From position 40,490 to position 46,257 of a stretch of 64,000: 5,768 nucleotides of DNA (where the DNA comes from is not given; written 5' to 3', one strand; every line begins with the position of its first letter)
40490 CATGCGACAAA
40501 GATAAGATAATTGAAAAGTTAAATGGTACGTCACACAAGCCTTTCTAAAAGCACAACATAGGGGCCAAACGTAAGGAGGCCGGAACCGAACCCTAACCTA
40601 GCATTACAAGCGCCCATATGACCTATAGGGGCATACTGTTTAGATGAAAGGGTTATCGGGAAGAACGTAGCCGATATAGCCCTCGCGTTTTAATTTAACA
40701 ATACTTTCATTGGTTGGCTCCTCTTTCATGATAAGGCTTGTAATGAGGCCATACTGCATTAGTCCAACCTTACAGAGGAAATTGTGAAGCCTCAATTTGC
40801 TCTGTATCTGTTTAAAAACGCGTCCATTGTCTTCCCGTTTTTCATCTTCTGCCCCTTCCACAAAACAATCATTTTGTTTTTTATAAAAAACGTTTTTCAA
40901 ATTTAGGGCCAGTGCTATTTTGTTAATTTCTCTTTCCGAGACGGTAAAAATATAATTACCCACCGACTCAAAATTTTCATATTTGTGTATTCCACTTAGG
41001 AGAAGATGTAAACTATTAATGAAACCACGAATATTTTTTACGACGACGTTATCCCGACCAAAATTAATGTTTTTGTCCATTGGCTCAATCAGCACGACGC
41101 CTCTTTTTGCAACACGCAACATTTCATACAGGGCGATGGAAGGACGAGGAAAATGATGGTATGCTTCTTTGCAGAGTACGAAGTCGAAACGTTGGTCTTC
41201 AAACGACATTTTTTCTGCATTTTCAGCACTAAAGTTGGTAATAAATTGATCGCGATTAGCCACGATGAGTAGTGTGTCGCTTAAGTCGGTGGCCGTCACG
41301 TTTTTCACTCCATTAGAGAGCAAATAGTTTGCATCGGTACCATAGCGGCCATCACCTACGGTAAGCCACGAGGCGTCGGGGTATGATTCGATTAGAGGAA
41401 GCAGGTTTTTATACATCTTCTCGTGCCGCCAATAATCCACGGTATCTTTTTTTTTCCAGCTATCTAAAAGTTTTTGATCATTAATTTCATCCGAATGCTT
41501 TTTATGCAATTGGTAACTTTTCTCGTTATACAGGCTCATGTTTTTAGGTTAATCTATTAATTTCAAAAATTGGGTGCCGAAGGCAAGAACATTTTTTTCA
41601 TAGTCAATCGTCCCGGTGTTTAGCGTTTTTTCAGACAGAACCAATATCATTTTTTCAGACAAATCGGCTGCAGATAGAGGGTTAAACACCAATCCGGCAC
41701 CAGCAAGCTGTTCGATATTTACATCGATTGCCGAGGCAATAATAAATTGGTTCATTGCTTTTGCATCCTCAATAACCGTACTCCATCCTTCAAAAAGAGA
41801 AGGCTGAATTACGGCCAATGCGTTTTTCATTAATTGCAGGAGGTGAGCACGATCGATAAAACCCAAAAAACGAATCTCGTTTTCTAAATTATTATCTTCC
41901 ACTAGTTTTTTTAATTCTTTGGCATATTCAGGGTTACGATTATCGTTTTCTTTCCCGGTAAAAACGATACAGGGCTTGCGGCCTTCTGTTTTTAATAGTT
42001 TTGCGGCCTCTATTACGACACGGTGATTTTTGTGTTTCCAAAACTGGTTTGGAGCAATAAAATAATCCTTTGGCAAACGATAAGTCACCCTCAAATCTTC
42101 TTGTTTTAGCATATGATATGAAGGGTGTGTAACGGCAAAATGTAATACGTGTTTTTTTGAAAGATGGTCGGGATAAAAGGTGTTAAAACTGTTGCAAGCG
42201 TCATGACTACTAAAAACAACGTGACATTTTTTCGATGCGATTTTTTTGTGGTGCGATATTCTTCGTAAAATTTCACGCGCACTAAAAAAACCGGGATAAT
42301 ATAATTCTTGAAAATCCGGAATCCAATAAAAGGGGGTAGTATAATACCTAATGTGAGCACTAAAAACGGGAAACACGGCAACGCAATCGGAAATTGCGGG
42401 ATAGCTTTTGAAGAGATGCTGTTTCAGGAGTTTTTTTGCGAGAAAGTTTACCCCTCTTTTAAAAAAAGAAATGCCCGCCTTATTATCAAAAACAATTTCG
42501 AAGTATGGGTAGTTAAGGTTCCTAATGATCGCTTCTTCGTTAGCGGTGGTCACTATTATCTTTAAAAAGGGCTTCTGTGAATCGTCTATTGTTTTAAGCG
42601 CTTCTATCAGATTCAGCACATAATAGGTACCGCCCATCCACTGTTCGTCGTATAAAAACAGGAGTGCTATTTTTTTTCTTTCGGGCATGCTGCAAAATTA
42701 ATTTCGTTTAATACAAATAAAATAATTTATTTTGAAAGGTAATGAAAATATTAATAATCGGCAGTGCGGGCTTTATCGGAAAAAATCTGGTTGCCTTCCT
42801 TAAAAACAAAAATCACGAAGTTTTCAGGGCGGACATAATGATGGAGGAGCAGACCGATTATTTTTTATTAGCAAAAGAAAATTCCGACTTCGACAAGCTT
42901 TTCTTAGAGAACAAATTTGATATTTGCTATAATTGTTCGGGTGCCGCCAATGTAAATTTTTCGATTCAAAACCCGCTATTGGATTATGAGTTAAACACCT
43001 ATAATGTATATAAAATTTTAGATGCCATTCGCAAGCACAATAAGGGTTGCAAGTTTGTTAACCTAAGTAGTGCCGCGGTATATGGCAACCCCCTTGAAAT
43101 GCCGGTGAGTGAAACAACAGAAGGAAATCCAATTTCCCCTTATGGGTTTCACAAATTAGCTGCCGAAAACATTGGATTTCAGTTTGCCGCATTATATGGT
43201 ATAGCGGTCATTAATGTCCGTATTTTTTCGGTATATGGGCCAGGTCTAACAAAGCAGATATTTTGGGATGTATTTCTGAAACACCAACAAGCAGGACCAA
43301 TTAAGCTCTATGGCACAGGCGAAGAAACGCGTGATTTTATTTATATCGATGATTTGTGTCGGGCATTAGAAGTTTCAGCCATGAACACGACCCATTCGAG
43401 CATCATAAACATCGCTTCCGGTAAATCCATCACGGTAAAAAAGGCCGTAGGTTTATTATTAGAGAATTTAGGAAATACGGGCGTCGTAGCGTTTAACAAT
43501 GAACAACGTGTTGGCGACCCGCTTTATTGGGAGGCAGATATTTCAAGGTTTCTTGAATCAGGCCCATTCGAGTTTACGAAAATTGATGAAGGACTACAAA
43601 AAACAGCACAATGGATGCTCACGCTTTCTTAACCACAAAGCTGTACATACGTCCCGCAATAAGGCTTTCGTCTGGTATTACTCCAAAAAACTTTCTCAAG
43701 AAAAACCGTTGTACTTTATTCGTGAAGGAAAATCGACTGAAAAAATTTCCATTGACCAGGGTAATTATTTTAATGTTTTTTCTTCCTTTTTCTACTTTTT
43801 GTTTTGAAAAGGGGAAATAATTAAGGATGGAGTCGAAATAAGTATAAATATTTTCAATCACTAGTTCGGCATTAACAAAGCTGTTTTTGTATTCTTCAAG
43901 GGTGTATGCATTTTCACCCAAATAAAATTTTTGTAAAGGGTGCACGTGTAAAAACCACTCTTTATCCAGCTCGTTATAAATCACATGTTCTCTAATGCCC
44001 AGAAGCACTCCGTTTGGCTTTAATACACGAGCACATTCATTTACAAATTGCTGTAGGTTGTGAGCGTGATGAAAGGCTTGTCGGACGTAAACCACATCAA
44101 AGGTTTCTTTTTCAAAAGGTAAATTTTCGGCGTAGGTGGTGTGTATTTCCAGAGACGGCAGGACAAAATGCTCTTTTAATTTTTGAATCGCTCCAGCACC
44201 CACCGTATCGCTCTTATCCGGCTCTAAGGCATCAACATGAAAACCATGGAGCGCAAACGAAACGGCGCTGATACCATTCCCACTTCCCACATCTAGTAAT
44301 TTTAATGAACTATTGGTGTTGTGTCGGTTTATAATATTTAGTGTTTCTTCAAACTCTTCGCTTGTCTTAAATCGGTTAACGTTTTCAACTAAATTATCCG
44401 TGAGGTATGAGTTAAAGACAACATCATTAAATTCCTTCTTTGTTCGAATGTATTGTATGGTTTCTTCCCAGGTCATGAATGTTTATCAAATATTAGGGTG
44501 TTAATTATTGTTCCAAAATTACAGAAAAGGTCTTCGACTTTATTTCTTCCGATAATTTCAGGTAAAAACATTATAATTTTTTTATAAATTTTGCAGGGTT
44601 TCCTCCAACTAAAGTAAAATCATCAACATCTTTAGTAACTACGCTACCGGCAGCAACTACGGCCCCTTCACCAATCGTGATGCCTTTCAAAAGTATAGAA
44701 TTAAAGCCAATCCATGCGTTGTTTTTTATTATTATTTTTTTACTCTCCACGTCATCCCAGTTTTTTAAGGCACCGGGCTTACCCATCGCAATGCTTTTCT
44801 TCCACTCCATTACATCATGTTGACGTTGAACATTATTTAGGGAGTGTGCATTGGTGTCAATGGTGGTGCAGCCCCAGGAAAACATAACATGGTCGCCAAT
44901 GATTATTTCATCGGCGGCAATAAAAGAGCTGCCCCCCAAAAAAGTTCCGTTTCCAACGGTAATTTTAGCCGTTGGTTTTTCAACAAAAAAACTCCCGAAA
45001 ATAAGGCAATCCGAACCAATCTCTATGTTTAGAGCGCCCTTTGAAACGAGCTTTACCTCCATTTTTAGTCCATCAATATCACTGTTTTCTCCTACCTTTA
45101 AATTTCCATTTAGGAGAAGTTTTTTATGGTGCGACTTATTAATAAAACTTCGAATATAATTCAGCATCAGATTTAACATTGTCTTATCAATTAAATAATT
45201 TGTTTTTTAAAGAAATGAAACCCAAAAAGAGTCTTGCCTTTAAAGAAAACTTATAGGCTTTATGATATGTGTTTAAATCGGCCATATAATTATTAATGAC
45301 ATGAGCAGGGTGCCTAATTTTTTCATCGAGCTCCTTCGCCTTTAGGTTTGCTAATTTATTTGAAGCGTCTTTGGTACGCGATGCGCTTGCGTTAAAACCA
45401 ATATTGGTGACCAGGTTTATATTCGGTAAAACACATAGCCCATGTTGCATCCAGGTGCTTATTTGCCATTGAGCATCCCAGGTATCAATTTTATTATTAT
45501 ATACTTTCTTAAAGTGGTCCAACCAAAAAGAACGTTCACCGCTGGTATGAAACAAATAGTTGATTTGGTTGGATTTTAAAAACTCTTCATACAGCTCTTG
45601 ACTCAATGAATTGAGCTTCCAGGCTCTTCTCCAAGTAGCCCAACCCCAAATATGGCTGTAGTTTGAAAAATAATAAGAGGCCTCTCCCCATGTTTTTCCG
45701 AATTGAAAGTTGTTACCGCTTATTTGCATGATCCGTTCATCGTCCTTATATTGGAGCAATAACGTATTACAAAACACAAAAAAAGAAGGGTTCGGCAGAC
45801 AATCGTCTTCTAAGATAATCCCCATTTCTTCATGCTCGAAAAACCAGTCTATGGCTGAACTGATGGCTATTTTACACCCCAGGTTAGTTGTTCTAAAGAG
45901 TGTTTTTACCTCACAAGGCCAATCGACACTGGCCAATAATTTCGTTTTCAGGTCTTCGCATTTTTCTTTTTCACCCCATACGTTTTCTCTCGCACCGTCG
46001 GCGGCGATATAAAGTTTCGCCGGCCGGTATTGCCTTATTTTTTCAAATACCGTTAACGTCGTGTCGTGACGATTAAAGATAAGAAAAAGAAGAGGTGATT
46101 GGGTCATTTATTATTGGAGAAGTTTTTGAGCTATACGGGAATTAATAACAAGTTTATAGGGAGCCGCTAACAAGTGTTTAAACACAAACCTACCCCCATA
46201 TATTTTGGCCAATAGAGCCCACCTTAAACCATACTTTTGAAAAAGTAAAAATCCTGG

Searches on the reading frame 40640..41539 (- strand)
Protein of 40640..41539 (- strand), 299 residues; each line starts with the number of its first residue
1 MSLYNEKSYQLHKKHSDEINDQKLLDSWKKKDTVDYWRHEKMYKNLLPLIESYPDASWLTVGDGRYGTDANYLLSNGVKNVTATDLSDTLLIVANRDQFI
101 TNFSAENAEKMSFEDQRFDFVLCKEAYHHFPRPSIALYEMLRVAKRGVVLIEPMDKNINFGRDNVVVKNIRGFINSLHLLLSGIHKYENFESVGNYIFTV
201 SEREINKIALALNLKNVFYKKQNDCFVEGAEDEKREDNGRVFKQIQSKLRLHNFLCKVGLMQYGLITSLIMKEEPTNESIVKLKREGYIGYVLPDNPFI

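Call 58: search_protein_families(library=pfam, max_evalue=0.1, proteins=[window:40640-41539:-])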
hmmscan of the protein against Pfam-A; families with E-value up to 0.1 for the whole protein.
window:40640-41539:- (299 aa): 7 families
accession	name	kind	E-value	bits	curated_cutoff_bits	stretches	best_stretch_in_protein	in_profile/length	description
PF08241.18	Methyltransf_11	-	8.2e-15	55.7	21.2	1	60-150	2-93/95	Methyltransferase domain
PF13649.12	Methyltransf_25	-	7.5e-10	39.8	27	1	67-147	9-96/97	Methyltransferase domain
PF13847.12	Methyltransf_31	-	2.7e-08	34.1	27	1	62-152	13-110/145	Methyltransferase domain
PF13489.12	Methyltransf_23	-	2.2e-05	24.7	27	1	38-175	5-124/164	Methyltransferase domain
PF08242.18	Methyltransf_12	-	5.8e-05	24.2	30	1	66-149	7-97/98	Methyltransferase domain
PF07021.18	MetW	-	0.011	15.8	21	1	111-150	69-108/193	Methionine biosynthesis protein MetW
PF01209.24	Ubie_methyltran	-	0.071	12.9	20.1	0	100-149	99-148/233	ubiE/COQ5 methyltransferase family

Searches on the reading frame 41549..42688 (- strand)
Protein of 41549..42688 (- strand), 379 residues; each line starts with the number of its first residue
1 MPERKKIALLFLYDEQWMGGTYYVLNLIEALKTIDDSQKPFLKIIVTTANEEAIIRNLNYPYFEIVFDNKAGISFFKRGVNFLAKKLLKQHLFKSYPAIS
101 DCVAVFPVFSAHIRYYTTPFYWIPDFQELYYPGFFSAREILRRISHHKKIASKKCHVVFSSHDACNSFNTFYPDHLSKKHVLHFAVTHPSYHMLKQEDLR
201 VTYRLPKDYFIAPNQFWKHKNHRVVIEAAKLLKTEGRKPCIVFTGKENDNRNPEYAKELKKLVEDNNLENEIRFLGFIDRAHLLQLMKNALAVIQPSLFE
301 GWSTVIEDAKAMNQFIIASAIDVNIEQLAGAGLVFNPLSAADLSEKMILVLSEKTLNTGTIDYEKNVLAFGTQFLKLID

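Call 17: search_protein_families(library=pfam, proteins=[window:41549-42688:-])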
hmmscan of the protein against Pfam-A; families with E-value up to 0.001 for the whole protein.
window:41549-42688:- (379 aa): 2 families
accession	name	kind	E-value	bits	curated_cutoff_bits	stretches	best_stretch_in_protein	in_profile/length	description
PF00534.26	Glycos_transf_1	-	3.1e-20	72.8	26.4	1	207-363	15-168/172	Glycosyl transferases group 1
PF13692.12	Glyco_trans_1_4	-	1.4e-13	51.7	27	1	216-352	10-141/142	Glycosyl transferases group 1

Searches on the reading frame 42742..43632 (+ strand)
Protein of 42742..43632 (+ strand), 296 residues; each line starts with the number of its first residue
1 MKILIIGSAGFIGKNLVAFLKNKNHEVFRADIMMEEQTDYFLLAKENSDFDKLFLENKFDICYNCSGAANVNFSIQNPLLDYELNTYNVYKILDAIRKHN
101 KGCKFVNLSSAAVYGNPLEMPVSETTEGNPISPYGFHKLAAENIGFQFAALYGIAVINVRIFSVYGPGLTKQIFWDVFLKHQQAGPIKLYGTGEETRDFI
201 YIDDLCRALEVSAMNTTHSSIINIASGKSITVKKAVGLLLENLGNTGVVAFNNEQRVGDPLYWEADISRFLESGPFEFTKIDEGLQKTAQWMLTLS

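Call 17: search_protein_families(library=pfam, proteins=[window:42742-43632:+])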
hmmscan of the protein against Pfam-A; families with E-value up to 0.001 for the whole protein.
window:42742-43632:+ (296 aa): 3 families
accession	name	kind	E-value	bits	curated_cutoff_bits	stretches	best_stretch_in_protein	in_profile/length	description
PF01370.27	Epimerase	-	9.5e-43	146.8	20.9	1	3-225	1-240/240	NAD dependent epimerase/dehydratase family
PF16363.11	GDP_Man_Dehyd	-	6.2e-38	131.5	27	1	4-255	1-278/332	GDP-mannose 4,6 dehydratase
PF04321.23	RmlD_sub_bind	-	1.1e-10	41.5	27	1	1-167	1-154/287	RmlD substrate binding domain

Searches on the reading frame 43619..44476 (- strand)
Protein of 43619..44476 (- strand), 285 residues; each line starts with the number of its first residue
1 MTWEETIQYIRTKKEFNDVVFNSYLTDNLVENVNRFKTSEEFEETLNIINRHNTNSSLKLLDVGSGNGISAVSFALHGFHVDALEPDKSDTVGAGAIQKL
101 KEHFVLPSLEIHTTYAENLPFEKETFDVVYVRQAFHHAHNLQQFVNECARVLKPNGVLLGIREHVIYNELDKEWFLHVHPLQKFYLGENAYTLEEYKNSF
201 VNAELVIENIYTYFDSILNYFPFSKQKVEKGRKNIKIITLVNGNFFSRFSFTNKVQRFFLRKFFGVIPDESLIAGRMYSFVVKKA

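Call 17: search_protein_families(library=pfam, proteins=[window:43619-44476:-])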
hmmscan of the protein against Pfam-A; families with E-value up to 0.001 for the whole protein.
window:43619-44476:- (285 aa): 9 families
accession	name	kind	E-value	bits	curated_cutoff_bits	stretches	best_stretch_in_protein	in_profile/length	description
PF08241.18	Methyltransf_11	-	3.8e-19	69.6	21.2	1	61-159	1-94/95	Methyltransferase domain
PF13649.12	Methyltransf_25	-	3.5e-14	53.7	27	1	61-156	2-97/97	Methyltransferase domain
PF13847.12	Methyltransf_31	-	2e-11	44.2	27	1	56-172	3-120/145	Methyltransferase domain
PF13489.12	Methyltransf_23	-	4.5e-11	43.2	27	1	54-159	20-115/164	Methyltransferase domain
PF08242.18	Methyltransf_12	-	3.7e-10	40.9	30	1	61-158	1-98/98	Methyltransferase domain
PF01209.24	Ubie_methyltran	-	4.8e-08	33.1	20.1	1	28-175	21-167/233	ubiE/COQ5 methyltransferase family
PF02527.21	GidB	-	1.9e-05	24.6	27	1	45-169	38-155/184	rRNA small subunit methyltransferase G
PF05891.18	Methyltransf_PK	-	0.00022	21.3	27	1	36-169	35-167/218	AdoMet dependent proline di-methyltransferase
PF05175.20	MTS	-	0.00031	20.8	23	1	54-173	29-152/170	Methyltransferase small domain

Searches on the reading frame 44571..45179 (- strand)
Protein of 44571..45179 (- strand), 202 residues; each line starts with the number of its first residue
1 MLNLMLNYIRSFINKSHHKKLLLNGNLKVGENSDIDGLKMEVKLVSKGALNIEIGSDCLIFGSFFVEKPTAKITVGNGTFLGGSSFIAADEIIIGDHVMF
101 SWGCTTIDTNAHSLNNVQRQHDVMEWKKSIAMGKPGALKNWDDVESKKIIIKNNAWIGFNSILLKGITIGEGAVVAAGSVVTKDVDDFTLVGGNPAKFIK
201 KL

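Call 4: search_protein_families(library=pfam, proteins=[window:44571-45179:-])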
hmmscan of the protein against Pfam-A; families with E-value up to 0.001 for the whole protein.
window:44571-45179:- (202 aa): 2 families
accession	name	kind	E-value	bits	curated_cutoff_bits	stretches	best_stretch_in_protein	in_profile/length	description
PF00132.30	Hexapep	-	3.7e-09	36.3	27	1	149-183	2-36/36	Bacterial transferase hexapeptide (six repeats)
PF14602.12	Hexapep_2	-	1.5e-07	31.4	27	1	149-183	2-34/34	Hexapeptide repeat of succinyl-transferase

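Call 5: search_protein_families(library=ncbifam, proteins=[window:44571-45179:-])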
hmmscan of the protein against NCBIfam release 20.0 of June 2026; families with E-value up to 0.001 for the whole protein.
window:44571-45179:- (202 aa): 44 families (the best 25 are shown)
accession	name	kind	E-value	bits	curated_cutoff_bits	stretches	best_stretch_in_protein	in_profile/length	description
TIGR03308.1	phn_thr-fam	hypoth_equivalog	2e-18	67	201.65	1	106-201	67-161/204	phosphonate metabolim protein, transferase hexapeptide repeat family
NF007499.0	PRK10092.1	equivalog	1.4e-17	64.1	314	1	146-202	127-183/183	maltose O-acetyltransferase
NF000311.1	Vat_ABCDEFH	equivalog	5.3e-17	62.1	300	1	88-201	54-163/201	Vat family streptogramin A O-acetyltransferase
NF007240.0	PRK09677.1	equivalog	1.6e-16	60.4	243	1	121-201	103-183/192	putative lipopolysaccharide biosynthesis O-acetyl transferase WbbJ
TIGR03532.1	DapD_Ac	equivalog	8.7e-16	58.2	231.75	1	146-201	158-213/231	2,3,4,5-tetrahydropyridine-2,6-dicarboxylate N-acetyltransferase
NF000101.1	stregram_VatA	exception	1.5e-15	57.4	450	1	89-201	63-171/219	streptogramin A O-acetyltransferase Vat(A)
NF000504.1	stregram_VatH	exception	1.6e-15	57.6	475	1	90-201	63-170/216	streptogramin A O-acetyltransferase Vat(H)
NF033468.1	stregram_VatI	exception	3.4e-15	56.4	415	1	149-201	113-165/208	streptogramin A O-acetyltransferase Vat(I)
NF000490.1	chloram_CatB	equivalog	4.4e-15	55.6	350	1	146-201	108-163/210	type B chloramphenicol O-acetyltransferase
NF058585.1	HptprglPActTf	PfamEq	4.5e-15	55.6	300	1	148-201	106-159/172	heptaprenylglyceryl phosphate O-acetyltransferase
NF007797.0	PRK10502.1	subfamily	7.3e-15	55.1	192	1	123-200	100-177/183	WcaF family extracellular polysaccharide biosynthesis acetyltransferase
TIGR03570.1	NeuD_NnaD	subfamily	7.7e-15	55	160.8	1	148-197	153-202/202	NeuD/PglB/VioB family sugar acetyltransferase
NF000097.1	stregram_VatC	exception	2.7e-13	50.3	425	1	142-200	111-170/212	streptogramin A O-acetyltransferase Vat(C)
NF000147.1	stregram_VatF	exception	3.7e-13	49.5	400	1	150-201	122-173/221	streptogramin A O-acetyltransferase Vat(F)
NF010933.0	PRK14353.1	equivalog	2.5e-12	46.1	505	1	139-191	371-423/453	bifunctional UDP-N-acetylglucosamine diphosphorylase/glucosamine-1-phosphate N-acetyltransferase GlmU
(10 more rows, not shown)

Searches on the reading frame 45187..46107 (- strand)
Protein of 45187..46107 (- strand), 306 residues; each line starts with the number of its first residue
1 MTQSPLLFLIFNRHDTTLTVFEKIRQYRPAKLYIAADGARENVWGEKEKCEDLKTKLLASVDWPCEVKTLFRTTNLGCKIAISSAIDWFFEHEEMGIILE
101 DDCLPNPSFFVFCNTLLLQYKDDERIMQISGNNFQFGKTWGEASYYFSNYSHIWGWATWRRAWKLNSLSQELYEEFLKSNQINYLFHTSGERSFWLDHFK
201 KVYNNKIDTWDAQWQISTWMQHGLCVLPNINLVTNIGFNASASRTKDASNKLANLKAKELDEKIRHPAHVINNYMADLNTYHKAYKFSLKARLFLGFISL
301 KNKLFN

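Call 4: search_protein_families(library=pfam, proteins=[window:45187-46107:-])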
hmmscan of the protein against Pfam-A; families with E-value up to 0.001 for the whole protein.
window:45187-46107:- (306 aa): 0 families

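Call 5: search_protein_families(library=ncbifam, proteins=[window:45187-46107:-])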
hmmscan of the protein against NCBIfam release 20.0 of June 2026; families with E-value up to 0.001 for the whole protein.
window:45187-46107:- (306 aa): 0 families

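Call 58: search_protein_families(library=pfam, max_evalue=0.1, proteins=[window:45187-46107:-])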
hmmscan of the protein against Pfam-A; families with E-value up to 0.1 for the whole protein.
window:45187-46107:- (306 aa): 0 families
